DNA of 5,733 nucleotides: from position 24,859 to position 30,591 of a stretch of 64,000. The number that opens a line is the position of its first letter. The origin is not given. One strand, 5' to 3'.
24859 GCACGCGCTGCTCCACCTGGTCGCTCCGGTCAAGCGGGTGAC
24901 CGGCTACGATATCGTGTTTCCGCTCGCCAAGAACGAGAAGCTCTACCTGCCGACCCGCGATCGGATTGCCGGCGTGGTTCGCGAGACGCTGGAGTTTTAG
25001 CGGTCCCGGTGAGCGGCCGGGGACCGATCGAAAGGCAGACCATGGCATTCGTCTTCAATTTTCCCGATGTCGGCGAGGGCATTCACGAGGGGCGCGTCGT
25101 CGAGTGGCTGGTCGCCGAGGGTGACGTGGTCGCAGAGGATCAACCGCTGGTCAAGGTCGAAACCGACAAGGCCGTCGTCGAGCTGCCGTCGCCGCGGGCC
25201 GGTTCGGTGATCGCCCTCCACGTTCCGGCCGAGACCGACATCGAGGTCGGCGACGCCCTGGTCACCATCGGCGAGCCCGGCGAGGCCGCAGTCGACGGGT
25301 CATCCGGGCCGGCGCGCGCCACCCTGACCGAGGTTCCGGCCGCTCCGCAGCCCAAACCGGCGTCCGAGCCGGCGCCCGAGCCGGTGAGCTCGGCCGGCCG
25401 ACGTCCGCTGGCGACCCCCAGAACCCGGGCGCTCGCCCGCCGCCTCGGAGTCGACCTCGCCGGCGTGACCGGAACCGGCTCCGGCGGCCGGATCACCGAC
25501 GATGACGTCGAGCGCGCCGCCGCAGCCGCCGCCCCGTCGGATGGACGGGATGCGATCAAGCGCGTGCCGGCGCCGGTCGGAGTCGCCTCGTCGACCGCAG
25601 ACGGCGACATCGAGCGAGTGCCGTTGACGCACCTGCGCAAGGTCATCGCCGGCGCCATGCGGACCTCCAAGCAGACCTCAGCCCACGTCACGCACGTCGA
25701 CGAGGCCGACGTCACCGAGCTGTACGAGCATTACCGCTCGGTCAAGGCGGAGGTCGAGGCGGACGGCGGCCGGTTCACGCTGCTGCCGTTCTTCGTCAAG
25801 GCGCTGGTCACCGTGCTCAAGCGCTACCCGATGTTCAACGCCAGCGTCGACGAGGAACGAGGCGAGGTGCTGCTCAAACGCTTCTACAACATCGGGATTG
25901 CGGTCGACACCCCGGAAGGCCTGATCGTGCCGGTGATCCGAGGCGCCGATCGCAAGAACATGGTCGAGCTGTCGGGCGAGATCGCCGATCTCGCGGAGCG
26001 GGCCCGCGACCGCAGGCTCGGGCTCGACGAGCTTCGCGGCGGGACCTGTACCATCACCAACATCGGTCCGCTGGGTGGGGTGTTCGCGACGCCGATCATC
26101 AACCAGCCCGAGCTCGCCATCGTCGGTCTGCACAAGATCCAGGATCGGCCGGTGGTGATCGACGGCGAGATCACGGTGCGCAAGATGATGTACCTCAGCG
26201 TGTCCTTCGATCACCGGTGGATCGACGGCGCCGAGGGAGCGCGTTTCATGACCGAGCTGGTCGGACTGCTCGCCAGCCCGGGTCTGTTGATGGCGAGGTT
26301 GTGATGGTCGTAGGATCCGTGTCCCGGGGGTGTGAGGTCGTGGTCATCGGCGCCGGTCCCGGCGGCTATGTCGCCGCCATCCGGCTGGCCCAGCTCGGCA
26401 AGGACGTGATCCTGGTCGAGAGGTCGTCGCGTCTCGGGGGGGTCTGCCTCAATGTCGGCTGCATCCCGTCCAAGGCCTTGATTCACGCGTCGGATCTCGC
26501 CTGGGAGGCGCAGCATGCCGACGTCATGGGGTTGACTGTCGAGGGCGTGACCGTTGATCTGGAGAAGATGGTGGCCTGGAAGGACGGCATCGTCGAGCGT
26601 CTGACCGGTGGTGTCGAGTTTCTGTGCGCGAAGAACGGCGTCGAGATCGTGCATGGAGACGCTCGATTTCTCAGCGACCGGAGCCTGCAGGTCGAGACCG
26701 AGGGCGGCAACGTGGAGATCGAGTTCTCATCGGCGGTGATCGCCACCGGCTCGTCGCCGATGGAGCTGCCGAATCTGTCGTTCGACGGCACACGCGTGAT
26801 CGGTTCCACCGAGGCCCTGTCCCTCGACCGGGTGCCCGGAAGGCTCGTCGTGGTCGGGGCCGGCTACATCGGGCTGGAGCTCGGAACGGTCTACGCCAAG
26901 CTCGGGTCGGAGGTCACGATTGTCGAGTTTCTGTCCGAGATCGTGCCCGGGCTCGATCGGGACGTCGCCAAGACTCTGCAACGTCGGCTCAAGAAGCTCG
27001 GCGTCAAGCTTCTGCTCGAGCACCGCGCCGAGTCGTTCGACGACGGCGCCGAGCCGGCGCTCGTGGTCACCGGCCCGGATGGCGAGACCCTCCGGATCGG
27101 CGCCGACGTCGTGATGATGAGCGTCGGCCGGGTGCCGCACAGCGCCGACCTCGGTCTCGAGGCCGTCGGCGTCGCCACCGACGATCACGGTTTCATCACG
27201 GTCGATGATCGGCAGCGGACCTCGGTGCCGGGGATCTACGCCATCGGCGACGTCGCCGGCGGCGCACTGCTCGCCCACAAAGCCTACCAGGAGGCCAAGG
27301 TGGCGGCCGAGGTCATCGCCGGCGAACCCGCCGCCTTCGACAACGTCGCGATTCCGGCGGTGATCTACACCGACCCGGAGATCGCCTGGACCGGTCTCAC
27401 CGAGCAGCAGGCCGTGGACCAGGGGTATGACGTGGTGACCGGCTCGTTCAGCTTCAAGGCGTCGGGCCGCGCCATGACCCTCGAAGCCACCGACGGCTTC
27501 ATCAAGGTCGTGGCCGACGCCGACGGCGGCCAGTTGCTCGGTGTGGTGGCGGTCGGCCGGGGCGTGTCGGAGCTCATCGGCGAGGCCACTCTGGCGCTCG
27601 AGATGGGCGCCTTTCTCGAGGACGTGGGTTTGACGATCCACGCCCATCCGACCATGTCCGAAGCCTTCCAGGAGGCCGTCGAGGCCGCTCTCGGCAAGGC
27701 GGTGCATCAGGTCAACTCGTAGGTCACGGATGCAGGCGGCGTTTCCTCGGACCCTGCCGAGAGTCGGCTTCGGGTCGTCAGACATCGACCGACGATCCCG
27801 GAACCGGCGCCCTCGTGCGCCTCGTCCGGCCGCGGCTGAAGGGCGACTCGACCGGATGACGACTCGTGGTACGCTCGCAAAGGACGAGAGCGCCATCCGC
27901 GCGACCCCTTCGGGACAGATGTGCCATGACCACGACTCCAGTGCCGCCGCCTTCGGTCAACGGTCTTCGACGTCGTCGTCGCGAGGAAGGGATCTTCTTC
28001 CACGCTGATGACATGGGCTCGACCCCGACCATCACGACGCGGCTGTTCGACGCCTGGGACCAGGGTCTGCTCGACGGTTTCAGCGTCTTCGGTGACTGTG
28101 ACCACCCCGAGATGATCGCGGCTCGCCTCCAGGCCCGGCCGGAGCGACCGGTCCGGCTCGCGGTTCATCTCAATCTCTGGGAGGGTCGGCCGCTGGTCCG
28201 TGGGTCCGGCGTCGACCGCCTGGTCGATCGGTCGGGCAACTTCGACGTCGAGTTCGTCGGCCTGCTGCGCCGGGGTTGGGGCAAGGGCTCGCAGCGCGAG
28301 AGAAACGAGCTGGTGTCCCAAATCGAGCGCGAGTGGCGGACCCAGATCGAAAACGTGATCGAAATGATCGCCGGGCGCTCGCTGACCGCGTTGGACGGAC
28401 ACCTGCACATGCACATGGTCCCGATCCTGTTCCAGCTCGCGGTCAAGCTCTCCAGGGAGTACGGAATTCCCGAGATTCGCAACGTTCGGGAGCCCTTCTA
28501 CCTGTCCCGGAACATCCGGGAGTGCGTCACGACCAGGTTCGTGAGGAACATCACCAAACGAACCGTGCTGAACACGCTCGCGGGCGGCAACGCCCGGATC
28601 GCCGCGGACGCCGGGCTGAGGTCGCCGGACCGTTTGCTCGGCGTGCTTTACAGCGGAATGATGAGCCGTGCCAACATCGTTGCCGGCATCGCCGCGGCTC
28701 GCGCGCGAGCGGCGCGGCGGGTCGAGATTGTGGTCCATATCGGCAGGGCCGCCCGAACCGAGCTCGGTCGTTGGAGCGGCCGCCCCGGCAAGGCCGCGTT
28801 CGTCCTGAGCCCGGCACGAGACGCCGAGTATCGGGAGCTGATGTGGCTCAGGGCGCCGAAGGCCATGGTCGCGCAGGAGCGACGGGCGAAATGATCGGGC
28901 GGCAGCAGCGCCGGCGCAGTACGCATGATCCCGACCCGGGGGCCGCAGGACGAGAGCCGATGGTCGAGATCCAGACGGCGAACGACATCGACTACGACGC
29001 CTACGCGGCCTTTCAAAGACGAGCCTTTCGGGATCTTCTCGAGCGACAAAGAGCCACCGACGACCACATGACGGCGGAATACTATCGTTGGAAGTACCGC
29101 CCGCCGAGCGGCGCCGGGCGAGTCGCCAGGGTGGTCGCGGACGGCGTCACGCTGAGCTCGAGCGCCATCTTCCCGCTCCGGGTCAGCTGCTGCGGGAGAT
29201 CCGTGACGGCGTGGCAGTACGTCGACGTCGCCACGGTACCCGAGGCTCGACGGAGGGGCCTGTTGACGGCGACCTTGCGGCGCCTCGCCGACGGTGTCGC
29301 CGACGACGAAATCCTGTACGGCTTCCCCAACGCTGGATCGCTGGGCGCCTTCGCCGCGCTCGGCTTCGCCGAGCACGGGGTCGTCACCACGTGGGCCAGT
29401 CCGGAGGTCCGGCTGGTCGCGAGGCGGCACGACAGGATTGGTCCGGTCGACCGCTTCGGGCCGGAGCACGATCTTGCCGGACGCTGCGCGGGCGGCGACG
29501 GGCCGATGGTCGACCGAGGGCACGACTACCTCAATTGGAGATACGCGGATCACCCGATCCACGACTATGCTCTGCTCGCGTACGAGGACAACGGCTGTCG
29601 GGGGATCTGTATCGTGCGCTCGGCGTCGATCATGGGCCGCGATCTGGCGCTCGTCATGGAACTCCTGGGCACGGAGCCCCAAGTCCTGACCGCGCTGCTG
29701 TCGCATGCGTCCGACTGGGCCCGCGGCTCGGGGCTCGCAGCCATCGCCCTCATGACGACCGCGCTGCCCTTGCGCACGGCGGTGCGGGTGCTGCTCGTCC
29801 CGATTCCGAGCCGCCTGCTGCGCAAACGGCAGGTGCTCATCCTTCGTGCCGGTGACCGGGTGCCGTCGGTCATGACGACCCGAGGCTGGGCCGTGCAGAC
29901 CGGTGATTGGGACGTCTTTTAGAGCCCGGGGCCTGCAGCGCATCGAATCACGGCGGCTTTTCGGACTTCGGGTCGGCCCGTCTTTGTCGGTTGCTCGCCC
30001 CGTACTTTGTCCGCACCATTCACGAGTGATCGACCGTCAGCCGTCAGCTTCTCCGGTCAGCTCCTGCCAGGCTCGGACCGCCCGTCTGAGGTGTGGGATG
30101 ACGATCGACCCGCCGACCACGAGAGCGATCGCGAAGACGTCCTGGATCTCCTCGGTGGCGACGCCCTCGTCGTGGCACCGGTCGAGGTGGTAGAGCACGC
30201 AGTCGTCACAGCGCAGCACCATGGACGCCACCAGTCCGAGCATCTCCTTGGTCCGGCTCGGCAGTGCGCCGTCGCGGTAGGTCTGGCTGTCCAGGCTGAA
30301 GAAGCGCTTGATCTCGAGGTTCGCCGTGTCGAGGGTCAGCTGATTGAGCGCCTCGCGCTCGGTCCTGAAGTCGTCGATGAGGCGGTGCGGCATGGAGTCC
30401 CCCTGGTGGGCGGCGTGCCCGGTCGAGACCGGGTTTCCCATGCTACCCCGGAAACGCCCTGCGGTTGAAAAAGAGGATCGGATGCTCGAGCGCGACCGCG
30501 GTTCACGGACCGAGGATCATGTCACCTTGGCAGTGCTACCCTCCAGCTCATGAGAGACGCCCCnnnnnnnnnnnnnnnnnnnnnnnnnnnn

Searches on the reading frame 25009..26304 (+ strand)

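Call 92: search_protein_families(library=pfam, proteins=[window:25009-26304:+], max_evalue=0.00001)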
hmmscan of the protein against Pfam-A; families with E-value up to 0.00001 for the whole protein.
window:25009-26304:+ (431 aa): 3 families
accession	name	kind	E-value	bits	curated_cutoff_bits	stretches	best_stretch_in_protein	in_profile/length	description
PF00198.28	2-oxoacid_dh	-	4e-87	291.9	23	1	200-428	3-231/232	2-oxoacid dehydrogenases acyltransferase (catalytic domain)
PF00364.28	Biotin_lipoyl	-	4.6e-21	74.9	22.1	1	16-87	3-73/73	Biotin-requiring enzyme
PF02817.22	E3_binding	-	2e-13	50.8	23.7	1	133-168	1-36/36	e3 binding domain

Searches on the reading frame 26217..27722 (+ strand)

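Call 92: search_protein_families(library=pfam, proteins=[window:26217-27722:+], max_evalue=0.00001)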
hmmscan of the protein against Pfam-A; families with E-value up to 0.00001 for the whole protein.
window:26217-27722:+ (501 aa): 12 families
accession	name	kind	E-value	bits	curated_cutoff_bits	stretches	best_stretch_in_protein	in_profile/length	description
PF07992.20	Pyr_redox_2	-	2.1e-72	244.5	26.1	1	40-360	2-291/291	Pyridine nucleotide-disulphide oxidoreductase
PF02852.28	Pyr_redox_dim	-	7e-38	129.7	25.3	1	379-487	1-109/110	Pyridine nucleotide-disulphide oxidoreductase, dimerisation domain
PF00070.33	Pyr_redox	-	1.2e-26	93.5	22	1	209-277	1-69/82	Pyridine nucleotide-disulphide oxidoreductase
PF13738.12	Pyr_redox_3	-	2e-10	40.9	30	1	155-344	112-305/305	Pyridine nucleotide-disulphide oxidoreductase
PF00890.30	FAD_binding_2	-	7.6e-10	39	20.4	1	41-75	2-36/414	FAD binding domain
PF03721.20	UDPG_MGDP_dh_N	-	1.8e-09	37.9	27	0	209-270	2-63/187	UDP-glucose/GDP-mannose dehydrogenase family, NAD binding domain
PF01134.28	GIDA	-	3.5e-09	36.7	22.1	1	40-106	1-72/391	Glucose inhibited division protein A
PF12831.13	FAD_oxidored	-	5.1e-09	36.4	27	1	40-79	1-40/416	FAD dependent oxidoreductase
PF13450.12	NAD_binding_8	-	2.6e-08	34.5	21.9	1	43-77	1-35/68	NAD(P)-binding Rossmann-like domain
PF03486.20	HI0933_like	-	5.2e-08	33.1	50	0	40-74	2-36/244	HI0933-like protein Rossmann domain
PF01266.30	DAO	-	1.6e-06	28.3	27.9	0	41-74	2-35/353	FAD dependent oxidoreductase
PF01494.25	FAD_binding_3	-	5.8e-06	26.2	22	0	39-71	2-34/349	FAD binding domain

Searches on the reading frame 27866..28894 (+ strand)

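Call 92: search_protein_families(library=pfam, proteins=[window:27866-28894:+], max_evalue=0.00001)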
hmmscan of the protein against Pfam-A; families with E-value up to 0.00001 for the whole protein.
window:27866-28894:+ (342 aa): 1 family
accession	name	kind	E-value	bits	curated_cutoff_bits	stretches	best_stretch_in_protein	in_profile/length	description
PF04794.17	YdjC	-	3.2e-33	116.1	29.7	1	43-298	2-233/266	YdjC-like protein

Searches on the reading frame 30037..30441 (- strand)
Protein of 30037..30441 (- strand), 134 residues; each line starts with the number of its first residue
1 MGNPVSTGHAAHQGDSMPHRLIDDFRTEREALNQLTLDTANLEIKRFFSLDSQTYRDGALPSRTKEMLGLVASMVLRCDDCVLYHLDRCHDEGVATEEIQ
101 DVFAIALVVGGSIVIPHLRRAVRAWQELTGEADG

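Call 92: search_protein_families(library=pfam, proteins=[window:30037-30441:-], max_evalue=0.00001)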
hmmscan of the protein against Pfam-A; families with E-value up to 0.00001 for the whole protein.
window:30037-30441:- (134 aa): 1 family
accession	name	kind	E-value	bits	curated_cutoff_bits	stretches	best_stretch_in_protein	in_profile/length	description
PF02627.25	CMD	-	2.8e-14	53.3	23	1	46-123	6-83/84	Carboxymuconolactone decarboxylase family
